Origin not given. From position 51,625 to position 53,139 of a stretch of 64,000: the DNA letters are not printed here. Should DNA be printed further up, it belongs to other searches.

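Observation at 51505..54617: Dedicated ACP-KAS-(HadA-like/HadB-like)-SDR module with no enoyl reductase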

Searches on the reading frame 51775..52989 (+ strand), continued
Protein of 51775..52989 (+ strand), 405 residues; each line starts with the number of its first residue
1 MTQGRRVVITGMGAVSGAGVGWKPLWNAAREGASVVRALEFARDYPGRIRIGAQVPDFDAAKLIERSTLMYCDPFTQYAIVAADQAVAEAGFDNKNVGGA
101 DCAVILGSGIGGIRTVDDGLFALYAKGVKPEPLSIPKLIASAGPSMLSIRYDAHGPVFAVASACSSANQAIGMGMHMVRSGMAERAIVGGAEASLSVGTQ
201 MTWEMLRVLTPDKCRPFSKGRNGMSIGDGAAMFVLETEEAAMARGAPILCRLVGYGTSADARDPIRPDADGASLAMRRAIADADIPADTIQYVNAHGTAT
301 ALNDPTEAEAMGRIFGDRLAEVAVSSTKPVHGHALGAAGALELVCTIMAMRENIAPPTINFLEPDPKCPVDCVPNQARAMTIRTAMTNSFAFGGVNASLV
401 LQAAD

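Call 46: search_dna_similar(query=window:51775-52989:+, collection=plasmids, mode=protein, max_rows=25, max_evalue=1e-30)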
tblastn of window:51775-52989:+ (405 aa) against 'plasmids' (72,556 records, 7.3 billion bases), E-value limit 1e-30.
Records with a match: 679; places in all: 768; records where one place covers at least 80% of the query: 660.
Best place of each record, by identity: <60% 679.
By first word of the organism name: Streptomyces 133; Ralstonia 106; Rhizobium 101; Sinorhizobium 79; Pantoea 50; Escherichia 22; Priestia 20; Bacillus 17; Agrobacterium 9; Aliiroseovarius 8; and 66 more.
By predicted mobility (MOB-suite, as given by PLSDB): non-mobilizable 320; mobilizable 181; conjugative 178.
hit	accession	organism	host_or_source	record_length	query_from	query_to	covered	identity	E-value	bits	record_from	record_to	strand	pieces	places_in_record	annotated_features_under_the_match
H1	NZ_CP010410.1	Xanthomonas sacchari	cell culture,rice seeds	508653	3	401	99%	47.8%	5e-78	270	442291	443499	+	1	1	beta-ketoacyl-[acyl-carrier-protein] synthase family protein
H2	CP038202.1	Paracoccus ferrooxidans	single cell,bioreactor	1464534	5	404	99%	43.9%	3e-77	267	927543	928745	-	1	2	beta-ketoacyl-[acyl-carrier-protein] synthase family protein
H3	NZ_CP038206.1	Paracoccus pantotrophus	single cell,soil associated with ...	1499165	5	404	99%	43.6%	2e-77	268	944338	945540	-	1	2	none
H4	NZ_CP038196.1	Paracoccus versutus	single cell,soil adjacent to the roots ...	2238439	5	404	99%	43.6%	2e-77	268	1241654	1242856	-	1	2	none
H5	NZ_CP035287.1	Paracoccus versutus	whole organism,soil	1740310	5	404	99%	43.6%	2e-77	267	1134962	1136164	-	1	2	none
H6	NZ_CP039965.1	Pseudorhodobacter turbinis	single bacterial isolate,Turban shell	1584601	5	402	98%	43.9%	1e-75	263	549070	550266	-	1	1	record has no annotation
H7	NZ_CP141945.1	Novosphingobium sp. RL4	Rheum palmatum L.,Single ...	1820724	4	400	98%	42.9%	2e-58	213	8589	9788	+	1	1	none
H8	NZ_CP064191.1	Rhizobium sp. 007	Onobrychis viciifolia,cell culture,root ...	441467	5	402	98%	42.1%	3e-72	253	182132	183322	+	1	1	beta-ketoacyl-[acyl-carrier-protein] synthase family protein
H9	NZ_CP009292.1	Novosphingobium pentaromativorans US6-1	mud sediment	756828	5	400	98%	42.4%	9e-60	216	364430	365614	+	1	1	beta-ketoacyl-[acyl-carrier-protein] synthase family protein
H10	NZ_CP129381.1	Rhizobium sp. SSA_523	single cell,Sea water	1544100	5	404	99%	41.9%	1e-63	228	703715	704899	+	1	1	none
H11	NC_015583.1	Novosphingobium sp. PP1Y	-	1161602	5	400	98%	42.1%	1e-58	213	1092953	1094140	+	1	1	none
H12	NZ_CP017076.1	Novosphingobium resinovorum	single cell,soil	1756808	6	400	98%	42.2%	5e-61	220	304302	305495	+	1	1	none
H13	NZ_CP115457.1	Sphingobium yanoikuyae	cell culture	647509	4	400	98%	41.3%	8e-63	225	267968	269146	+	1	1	beta-ketoacyl-[acyl-carrier-protein] synthase family protein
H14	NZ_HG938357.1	Neorhizobium galegae bv. officinalis bv. officinalis str. ...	Galega officinalis root nodule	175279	5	402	98%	41.1%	5e-63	226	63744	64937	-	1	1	beta-ketoacyl-[acyl-carrier-protein] synthase family protein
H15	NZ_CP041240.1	Sinorhizobium mexicanum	Acaciella angustissima,cell culture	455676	6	404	99%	40.7%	6e-69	243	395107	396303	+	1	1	beta-ketoacyl-[acyl-carrier-protein] synthase family protein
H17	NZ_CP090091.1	Rhizobium leguminosarum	Galega,Cell culture,Plant nodule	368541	5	402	98%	40.8%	1e-66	237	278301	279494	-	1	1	beta-ketoacyl-[acyl-carrier-protein] synthase family protein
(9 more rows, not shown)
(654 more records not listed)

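Call 47: search_solved_structures(query=window:51775-52989:+, max_evalue=1e-60)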
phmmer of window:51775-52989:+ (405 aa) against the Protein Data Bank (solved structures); distinct sequences matched with E-value up to 1e-60: 36.
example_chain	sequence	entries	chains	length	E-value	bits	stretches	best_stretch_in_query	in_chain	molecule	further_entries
5sxo_A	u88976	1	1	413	7.5e-83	282.1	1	4-402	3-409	3-oxoacyl-[acyl-carrier-protein] synthase 2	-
3o04_A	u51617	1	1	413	2.6e-82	280.3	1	4-402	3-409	beta-keto-acyl carrier protein synthase II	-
1e5m_A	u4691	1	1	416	1.1e-78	268.3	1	4-401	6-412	BETA KETOACYL ACYL CARRIER PROTEIN SYNTHASE II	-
2gqd_A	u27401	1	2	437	1.3e-78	268.1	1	1-402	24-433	3-oxoacyl-[acyl-carrier-protein] synthase 2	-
1j3n_A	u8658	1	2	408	1.8e-77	264.4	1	5-401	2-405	3-oxoacyl-(acyl-carrier protein) synthase II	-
4ls5_A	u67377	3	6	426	3.7e-77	263.3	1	5-401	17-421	3-oxoacyl-[acyl-carrier-protein] synthase 2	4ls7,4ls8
4ls6_A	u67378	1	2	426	1.2e-76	261.7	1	5-401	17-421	3-oxoacyl-[acyl-carrier-protein] synthase 2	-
6okg_A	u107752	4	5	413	8.1e-74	252.3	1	4-402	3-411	3-oxoacyl-[acyl-carrier-protein] synthase 2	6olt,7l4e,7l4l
2gfw_A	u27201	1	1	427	8.6e-74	252.2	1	4-402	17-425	3-oxoacyl-[acyl-carrier-protein] synthase 2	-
1b3n_A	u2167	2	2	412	9.8e-74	252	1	5-402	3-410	PROTEIN (KETOACYL ACYL CARRIER PROTEIN SYNTHASE 2) | BETA-KETOACYL ACP SYNTHASE II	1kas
2gfy_A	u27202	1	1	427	8.4e-73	249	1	4-402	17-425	3-oxoacyl-[acyl-carrier-protein] synthase 2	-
3hnz_A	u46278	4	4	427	1.9e-72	247.8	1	4-402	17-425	3-oxoacyl-[acyl-carrier-protein] synthase 2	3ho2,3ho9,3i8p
9lpl_A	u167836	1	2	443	2e-72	247.8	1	2-402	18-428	3-oxoacyl-[acyl-carrier-protein] synthase 2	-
2gfv_A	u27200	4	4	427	3.4e-72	247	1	4-402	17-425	3-oxoacyl-[acyl-carrier-protein] synthase 2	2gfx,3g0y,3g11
4r8e_A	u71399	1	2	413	2.3e-71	244.3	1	4-402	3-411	3-oxoacyl-[acyl-carrier-protein] synthase 2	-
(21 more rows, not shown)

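Call 48: get_annotated_region(hit=H1, flank=8000)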
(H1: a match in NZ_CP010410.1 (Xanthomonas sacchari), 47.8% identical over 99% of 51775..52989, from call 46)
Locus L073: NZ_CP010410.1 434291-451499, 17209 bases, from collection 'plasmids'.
description: Xanthomonas sacchari strain R1 plasmid unnamed, complete sequence
organism: Xanthomonas sacchari (NCBI taxid 56458)
taxonomy: Bacteria; Pseudomonadota; Gammaproteobacteria; Lysobacterales; Lysobacteraceae; Xanthomonas; Xanthomonas sacchari
host: -; source: cell culture,rice seeds; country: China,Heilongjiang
typing (MOB-suite, as given by PLSDB): non-mobilizable
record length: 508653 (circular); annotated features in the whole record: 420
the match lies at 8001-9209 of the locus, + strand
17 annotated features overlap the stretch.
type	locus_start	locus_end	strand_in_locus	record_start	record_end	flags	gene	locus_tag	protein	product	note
CDS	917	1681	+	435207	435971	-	-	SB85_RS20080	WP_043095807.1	ABC transporter ATP-binding protein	-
CDS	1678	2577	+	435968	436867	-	-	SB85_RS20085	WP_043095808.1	HlyD family efflux transporter periplasmic adaptor subunit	-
CDS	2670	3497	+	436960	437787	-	-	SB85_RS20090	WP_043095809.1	alpha/beta fold hydrolase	-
CDS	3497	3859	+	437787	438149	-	-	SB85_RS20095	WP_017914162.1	EamA family transporter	-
CDS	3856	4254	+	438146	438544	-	-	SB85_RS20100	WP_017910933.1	EamA family transporter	-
CDS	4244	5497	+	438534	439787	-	-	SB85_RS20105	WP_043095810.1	DegT/DnrJ/EryC1/StrS family aminotransferase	-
CDS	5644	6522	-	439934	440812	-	-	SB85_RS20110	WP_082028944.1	arginase family protein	-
CDS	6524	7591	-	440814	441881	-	-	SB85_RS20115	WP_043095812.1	GNAT family N-acetyltransferase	-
CDS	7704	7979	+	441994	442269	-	-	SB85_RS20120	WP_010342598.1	acyl carrier protein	GO:0006633 - fatty acid biosynthetic process [Evidence IEA]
CDS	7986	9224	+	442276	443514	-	-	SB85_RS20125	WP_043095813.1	beta-ketoacyl-[acyl-carrier-protein] synthase family protein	GO:0006633 - fatty acid biosynthetic process [Evidence IEA]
CDS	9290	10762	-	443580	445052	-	-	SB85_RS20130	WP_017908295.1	aminotransferase class III-fold pyridoxal phosphate-dependent enzyme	-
CDS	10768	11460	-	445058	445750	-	-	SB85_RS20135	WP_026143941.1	MtnX-like HAD-IB family phosphatase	-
CDS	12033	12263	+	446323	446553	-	-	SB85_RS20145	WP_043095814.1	hypothetical protein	-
CDS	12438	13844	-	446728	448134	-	hemN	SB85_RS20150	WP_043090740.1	oxygen-independent coproporphyrinogen III oxidase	GO:0006779 - porphyrin-containing compound biosynthetic process [Evidence IEA]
CDS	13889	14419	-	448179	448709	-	-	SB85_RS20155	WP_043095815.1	group III truncated hemoglobin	-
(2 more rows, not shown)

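Call 78: get_annotated_region(hit=H17, flank=2500)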
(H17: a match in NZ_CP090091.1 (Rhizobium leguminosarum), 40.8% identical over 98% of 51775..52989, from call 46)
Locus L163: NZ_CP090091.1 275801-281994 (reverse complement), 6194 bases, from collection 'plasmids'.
description: Rhizobium leguminosarum strain Gr 12/7 plasmid pRLgr12_1, complete sequence
organism: Rhizobium leguminosarum (NCBI taxid 384)
taxonomy: Bacteria; Pseudomonadota; Alphaproteobacteria; Hyphomicrobiales; Rhizobiaceae; Rhizobium; Rhizobium leguminosarum
host: -; source: Galega,Cell culture,Plant nodule; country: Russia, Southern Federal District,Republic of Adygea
typing (MOB-suite, as given by PLSDB): conjugative; replicon rep_cluster_471; relaxase MOBQ; mating-pair formation MPF_T
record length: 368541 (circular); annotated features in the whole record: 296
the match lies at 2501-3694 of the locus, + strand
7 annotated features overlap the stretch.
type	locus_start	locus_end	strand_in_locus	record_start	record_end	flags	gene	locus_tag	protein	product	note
CDS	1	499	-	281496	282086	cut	-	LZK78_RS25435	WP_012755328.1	NodA family N-acyltransferase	-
CDS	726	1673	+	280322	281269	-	-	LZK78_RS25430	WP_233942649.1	LysR family transcriptional regulator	-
CDS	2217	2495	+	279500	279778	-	-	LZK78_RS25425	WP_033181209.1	phosphopantetheine-binding protein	-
CDS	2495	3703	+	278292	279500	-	-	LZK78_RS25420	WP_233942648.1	beta-ketoacyl-[acyl-carrier-protein] synthase family protein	GO:0006633 - fatty acid biosynthetic process [Evidence IEA]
CDS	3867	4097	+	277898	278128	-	-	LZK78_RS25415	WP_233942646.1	hypothetical protein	-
CDS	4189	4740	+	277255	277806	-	-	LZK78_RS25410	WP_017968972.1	sugar O-acetyltransferase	-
CDS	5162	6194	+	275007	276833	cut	glmS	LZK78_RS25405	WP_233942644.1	glutamine--fructose-6-phosphate transaminase (isomerizing)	GO:0006040 - amino sugar metabolic process [Evidence IEA]; GO:0009252 - peptidoglycan biosynthetic process [Evidence ...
